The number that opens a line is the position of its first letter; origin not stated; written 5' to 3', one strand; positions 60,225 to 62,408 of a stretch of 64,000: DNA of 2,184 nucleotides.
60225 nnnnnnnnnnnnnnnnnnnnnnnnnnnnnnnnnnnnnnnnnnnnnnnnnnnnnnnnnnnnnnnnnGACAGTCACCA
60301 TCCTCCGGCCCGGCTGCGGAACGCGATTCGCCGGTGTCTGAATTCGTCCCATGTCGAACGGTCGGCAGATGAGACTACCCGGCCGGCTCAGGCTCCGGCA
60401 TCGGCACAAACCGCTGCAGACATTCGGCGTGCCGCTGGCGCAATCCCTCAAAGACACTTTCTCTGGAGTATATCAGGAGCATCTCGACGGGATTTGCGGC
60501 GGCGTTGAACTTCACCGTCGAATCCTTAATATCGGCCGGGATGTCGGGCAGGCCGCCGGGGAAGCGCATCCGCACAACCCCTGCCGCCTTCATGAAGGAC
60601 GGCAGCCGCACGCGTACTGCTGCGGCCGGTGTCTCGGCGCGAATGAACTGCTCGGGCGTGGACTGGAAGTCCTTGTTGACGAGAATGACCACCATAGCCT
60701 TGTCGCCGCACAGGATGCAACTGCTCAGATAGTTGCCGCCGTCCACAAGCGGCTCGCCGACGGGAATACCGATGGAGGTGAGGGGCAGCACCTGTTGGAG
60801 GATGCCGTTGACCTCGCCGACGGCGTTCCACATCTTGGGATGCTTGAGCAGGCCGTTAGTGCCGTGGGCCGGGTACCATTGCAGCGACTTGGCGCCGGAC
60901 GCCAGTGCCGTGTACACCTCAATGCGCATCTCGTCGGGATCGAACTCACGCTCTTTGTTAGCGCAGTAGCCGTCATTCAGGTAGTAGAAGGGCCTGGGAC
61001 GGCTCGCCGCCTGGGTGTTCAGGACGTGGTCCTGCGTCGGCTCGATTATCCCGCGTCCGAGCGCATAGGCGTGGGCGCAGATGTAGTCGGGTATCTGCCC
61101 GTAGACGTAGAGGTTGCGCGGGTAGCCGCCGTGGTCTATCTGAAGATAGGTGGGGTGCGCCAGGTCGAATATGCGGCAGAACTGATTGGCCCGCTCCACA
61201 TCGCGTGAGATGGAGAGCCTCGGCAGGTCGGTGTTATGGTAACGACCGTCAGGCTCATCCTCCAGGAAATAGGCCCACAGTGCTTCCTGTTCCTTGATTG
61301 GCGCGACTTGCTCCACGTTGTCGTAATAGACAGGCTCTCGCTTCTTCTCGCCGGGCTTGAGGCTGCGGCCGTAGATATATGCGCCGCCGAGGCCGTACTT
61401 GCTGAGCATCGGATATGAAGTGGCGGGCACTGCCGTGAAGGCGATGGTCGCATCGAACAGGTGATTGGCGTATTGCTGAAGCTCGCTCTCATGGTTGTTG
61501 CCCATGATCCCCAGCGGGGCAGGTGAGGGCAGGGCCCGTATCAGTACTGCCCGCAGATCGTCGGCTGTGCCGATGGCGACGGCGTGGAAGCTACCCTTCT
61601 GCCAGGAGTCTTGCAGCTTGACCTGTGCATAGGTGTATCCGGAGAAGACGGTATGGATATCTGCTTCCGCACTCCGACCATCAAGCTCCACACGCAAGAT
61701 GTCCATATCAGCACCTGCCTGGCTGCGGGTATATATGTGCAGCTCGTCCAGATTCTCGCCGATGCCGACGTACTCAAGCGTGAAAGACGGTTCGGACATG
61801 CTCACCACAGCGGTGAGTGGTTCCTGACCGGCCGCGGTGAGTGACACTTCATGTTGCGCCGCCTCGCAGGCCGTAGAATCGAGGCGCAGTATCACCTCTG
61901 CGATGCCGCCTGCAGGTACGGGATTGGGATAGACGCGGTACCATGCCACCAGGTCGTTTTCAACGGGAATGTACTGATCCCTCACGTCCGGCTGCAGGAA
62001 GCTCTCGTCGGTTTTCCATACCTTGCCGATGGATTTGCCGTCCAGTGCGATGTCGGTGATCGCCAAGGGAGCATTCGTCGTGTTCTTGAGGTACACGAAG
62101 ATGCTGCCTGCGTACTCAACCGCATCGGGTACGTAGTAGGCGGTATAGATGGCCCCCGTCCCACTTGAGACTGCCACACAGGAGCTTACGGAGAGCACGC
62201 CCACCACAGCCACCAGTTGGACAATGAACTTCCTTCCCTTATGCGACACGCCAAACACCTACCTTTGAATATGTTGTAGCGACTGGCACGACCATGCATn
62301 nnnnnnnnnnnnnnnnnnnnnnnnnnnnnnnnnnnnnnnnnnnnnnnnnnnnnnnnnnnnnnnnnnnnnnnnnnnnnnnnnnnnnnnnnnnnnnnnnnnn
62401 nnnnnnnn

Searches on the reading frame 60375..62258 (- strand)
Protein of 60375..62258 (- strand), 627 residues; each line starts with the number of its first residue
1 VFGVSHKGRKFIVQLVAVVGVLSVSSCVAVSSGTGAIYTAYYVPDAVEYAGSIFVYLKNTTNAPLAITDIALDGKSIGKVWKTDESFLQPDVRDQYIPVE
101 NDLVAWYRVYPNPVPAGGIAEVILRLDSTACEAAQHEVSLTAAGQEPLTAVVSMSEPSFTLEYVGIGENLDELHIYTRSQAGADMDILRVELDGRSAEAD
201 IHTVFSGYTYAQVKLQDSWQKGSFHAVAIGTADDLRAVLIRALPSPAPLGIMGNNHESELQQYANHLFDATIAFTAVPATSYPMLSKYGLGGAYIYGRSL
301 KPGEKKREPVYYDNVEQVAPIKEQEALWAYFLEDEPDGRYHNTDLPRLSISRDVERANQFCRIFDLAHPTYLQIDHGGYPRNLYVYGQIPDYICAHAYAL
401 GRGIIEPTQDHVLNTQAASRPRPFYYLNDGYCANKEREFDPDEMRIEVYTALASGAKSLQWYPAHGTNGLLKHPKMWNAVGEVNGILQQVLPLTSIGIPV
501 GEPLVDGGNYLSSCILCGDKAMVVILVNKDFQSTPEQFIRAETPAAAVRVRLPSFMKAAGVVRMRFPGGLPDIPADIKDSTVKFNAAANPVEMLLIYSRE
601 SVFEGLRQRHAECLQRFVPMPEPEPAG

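Call 3: search_protein_families(library=pfam, proteins=[window:60375-62258:-], max_evalue=1)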
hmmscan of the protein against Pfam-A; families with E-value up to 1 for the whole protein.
window:60375-62258:- (627 aa): 1 family
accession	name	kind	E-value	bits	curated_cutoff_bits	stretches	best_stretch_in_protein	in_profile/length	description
PF03272.18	Mucin_bdg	-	0.18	12.1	27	1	197-236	27-66/116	Putative mucin or carbohydrate-binding module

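Call 4: search_protein_families(library=ncbifam, proteins=[window:60375-62258:-], max_evalue=1)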
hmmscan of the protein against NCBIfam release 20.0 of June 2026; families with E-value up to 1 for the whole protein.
window:60375-62258:- (627 aa): 0 families

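Call 20: search_solved_structures(query=window:60375-62258:-, max_evalue=10)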
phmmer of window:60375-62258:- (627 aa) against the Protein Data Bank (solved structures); distinct sequences matched with E-value up to 10: 1.
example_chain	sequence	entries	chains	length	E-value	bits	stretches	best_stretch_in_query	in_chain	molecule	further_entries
3mw8_A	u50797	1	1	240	1.2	11.1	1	190-247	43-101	Uroporphyrinogen-III synthase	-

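Call 22: find_homologous_proteins(query=window:60375-62258:-, max_evalue=0.001)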
Query window:60375-62258:- (627 aa): 46 proteins with E <= 0.001 among 8000 candidates.
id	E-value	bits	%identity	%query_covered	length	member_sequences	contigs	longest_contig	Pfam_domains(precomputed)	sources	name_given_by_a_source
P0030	0.0e+0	1437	100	100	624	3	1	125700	-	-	-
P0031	0.0e+0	1083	75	96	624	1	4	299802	-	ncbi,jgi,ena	-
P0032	0.0e+0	1019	71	99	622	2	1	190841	-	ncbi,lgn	-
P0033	8.6e-298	1007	71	96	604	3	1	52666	-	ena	-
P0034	4.9e-293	992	73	96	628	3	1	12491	-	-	-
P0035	2.3e-288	976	68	99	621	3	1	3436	-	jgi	jgi:hypothetical protein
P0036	6.0e-284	962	67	96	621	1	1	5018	-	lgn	-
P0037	4.2e-280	949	66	98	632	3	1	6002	-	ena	-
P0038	1.5e-277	941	65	98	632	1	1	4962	-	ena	-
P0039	5.0e-273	926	66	96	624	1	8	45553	-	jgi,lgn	jgi:hypothetical protein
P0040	2.1e-271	920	75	85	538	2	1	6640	-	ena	-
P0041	3.7e-262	890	63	98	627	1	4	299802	-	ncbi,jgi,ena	-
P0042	2.3e-255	867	61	95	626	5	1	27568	-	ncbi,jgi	-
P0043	4.9e-254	863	62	97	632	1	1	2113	-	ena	-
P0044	2.3e-245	834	60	97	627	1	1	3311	-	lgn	-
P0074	4.4e-51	193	26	87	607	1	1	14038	-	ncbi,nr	ncbi:MAG: hypothetical protein PHT33_02180 [bacterium]|nr:hypothetical protein [bacterium]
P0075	5.2e-21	93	24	88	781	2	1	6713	-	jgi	jgi:hypothetical protein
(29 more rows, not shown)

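Call 37: predict_structure(alignment_id=A3)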
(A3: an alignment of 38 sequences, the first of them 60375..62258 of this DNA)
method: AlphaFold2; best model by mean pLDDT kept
length: 627 residues; sequences in the alignment: 38
mean_pLDDT: 91.6   pTM: 0.90
mean pLDDT of the five models: 91.6, 90.7, 90.7, 89.9, 89.3
residues with pLDDT >= 90: 499; 70-90: 88; 50-70: 24; < 50: 16
segments of 3 or more residues with pLDDT < 50: 1-5, 25-32
pLDDT, mean of each block of 10 residues (from residue 1): 53 70 47 76 94 97 97 98 97 95 98 97 97 97 95 95 97 97 91 98 94 98 98 96 95 92 97 90 96 93 84 95 96 90 89 98 97 87 95 79 83 95 91 85 95 96 76 93 98 97 94 97 97 91 92 96 96 94 94 97 97 98 74
secondary structure, 60 per line:
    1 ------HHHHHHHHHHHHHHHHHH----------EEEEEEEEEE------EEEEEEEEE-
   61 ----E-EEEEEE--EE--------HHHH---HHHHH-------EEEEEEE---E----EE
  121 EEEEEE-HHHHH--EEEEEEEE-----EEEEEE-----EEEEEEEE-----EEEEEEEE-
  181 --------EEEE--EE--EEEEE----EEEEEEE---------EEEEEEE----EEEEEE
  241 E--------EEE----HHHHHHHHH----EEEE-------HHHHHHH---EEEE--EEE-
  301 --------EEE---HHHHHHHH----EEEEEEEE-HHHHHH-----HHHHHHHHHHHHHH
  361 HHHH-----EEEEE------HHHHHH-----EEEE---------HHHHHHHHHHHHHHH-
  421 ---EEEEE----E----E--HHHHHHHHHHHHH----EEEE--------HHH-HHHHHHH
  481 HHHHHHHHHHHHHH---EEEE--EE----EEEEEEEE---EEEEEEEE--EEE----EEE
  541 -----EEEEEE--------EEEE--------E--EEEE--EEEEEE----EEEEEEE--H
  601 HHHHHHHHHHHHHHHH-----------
elements in order: H7-24 E35-44 E51-59 E67-72 H85-88 H92-96 E104-110 E119-126 H128-132 E135-142 E148-153 E159-166 E172-179 E189-192 E199-203 E208-214 E224-230 E235-241 E250-252 H257-265 E270-273 H281-287 E291-294 E297-299 E309-311 H315-322 E327-334 H336-341 H347-364 E370-374 H381-386 E392-395 H405-419 E424-428 H441-453 E458-461 H474-494 E498-501 E510-517 E521-528 E531-533 E538-540 E546-551 E560-563 E575-578 E581-586 E591-597 H600-616

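Call 41: fold_search(model_id=the predicted structure, library=pdb)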
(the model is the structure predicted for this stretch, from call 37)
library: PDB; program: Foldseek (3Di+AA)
matches with E <= 10: 1890; with E <= 0.001: 203
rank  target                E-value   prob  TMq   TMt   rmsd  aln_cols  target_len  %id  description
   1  8iu8                  2.1e-14  1.00  0.40  0.45  15.1       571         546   10  Crystal structure of GH66 endodextranase from Flavobacterium johnsoniae (released 2023-06-14)
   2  8iub_A                1.4e-13  1.00  0.40  0.45  14.9       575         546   10  Crystal structure of GH66 endodextranase from Flavobacterium johnsoniae in complex with isomaltotriose (released 2023-06-14)
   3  5axg_A                1.4e-13  1.00  0.37  0.40  20.7       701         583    8  Crystal structure of thermophilic dextranase from Thermoanaerobacter pseudethanolicus (released 2015-11-11)
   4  5axh_A                2.9e-13  1.00  0.38  0.40  20.8       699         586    9  Crystal structure of thermophilic dextranase from Thermoanaerobacter pseudethanolicus, D312G mutant in complex with is (released 2015-11-11)
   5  8iu9                  3.0e-13  1.00  0.41  0.46  15.7       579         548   10  Crystal structure of GH66 endodextranase from Flavobacterium johnsoniae in complex with glucose (released 2023-06-14)
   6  5axg_B                4.8e-13  1.00  0.37  0.39  20.9       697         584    9  Crystal structure of thermophilic dextranase from Thermoanaerobacter pseudethanolicus (released 2015-11-11)
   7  5axh_B                8.1e-13  1.00  0.36  0.38  20.8       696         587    9  Crystal structure of thermophilic dextranase from Thermoanaerobacter pseudethanolicus, D312G mutant in complex with is (released 2015-11-11)
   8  6d7j_C                3.8e-12  1.00  0.28  0.23  26.0       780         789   10  The Crystal Structure of Parabacteroides merdae Beta-Glucuronidase (GUS) with Glycerol in Active-Site (released 2019-05-01)
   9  6d7j_A                2.7e-11  1.00  0.28  0.23  25.7       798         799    9  The Crystal Structure of Parabacteroides merdae Beta-Glucuronidase (GUS) with Glycerol in Active-Site (released 2019-05-01)
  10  6dxu_A                4.3e-11  1.00  0.29  0.24  25.7       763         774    9  Crystal Structure of Parabacteroides merdae Beta-Glucuronidase (GUS) (released 2019-02-27)
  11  6dxu_D                6.5e-11  1.00  0.28  0.22  25.6       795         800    8  Crystal Structure of Parabacteroides merdae Beta-Glucuronidase (GUS) (released 2019-02-27)
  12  6dxu_C                1.1e-10  1.00  0.28  0.22  25.5       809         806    9  Crystal Structure of Parabacteroides merdae Beta-Glucuronidase (GUS) (released 2019-02-27)
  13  6dxu_B                1.3e-10  1.00  0.27  0.22  25.3       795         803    9  Crystal Structure of Parabacteroides merdae Beta-Glucuronidase (GUS) (released 2019-02-27)
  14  1h3g_A                8.2e-10  1.00  0.28  0.29  20.7       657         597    9  Cyclomaltodextrinase from Flavobacterium sp. No. 92: from DNA sequence to protein structure (released 2003-08-14)
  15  5t98_B                1.8e-09  1.00  0.28  0.24  24.0       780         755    9  Crystal structure of BuGH2Awt (released 2017-09-13)
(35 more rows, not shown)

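Call 57: search_protein_families(library=phrogs, proteins=[window:60375-62258:-], max_evalue=0.01)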
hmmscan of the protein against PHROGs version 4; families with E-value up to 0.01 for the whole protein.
window:60375-62258:- (627 aa): 0 families

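Call 75: find_encoding_contigs(protein=P0074, flank=10000, max_places=2)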
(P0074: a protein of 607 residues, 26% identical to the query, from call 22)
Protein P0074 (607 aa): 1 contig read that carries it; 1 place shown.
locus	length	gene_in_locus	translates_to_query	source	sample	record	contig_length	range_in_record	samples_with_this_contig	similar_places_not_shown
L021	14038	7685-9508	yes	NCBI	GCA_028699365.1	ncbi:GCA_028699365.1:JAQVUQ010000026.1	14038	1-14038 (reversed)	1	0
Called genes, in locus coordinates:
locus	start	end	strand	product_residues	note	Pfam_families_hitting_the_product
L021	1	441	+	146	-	?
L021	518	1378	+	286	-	PF04909:Amidohydro_2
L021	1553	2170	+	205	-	PF07963:N_methyl, PF07596:SBP_bac_10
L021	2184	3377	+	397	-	-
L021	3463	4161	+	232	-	-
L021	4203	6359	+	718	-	-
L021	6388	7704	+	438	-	PF01547:SBP_bac_1, PF13531:SBP_bac_11 (weak), PF13416:SBP_bac_8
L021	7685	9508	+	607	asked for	-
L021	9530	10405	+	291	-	PF01261:AP_endonuc_2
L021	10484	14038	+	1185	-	PF07953:Toxin_R_bind_N (weak), PF13385:Laminin_G_3, PF07953:Toxin_R_bind_N, PF13385:Laminin_G_3, PF07953:Toxin_R_bind_N (weak), PF13385:Laminin_G_3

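Call 76: find_encoding_contigs(protein=P0075, flank=10000, max_places=2)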
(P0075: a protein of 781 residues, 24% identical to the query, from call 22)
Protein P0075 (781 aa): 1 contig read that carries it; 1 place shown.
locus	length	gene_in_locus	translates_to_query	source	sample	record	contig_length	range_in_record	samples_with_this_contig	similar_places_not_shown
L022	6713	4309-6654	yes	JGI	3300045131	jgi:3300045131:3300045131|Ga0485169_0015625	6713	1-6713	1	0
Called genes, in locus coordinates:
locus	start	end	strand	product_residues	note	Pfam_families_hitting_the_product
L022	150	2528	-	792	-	PF16126:DUF4838, PF06452:CBM9_1 (weak)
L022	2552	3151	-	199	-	-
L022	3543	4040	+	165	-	-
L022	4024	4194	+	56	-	-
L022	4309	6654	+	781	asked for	-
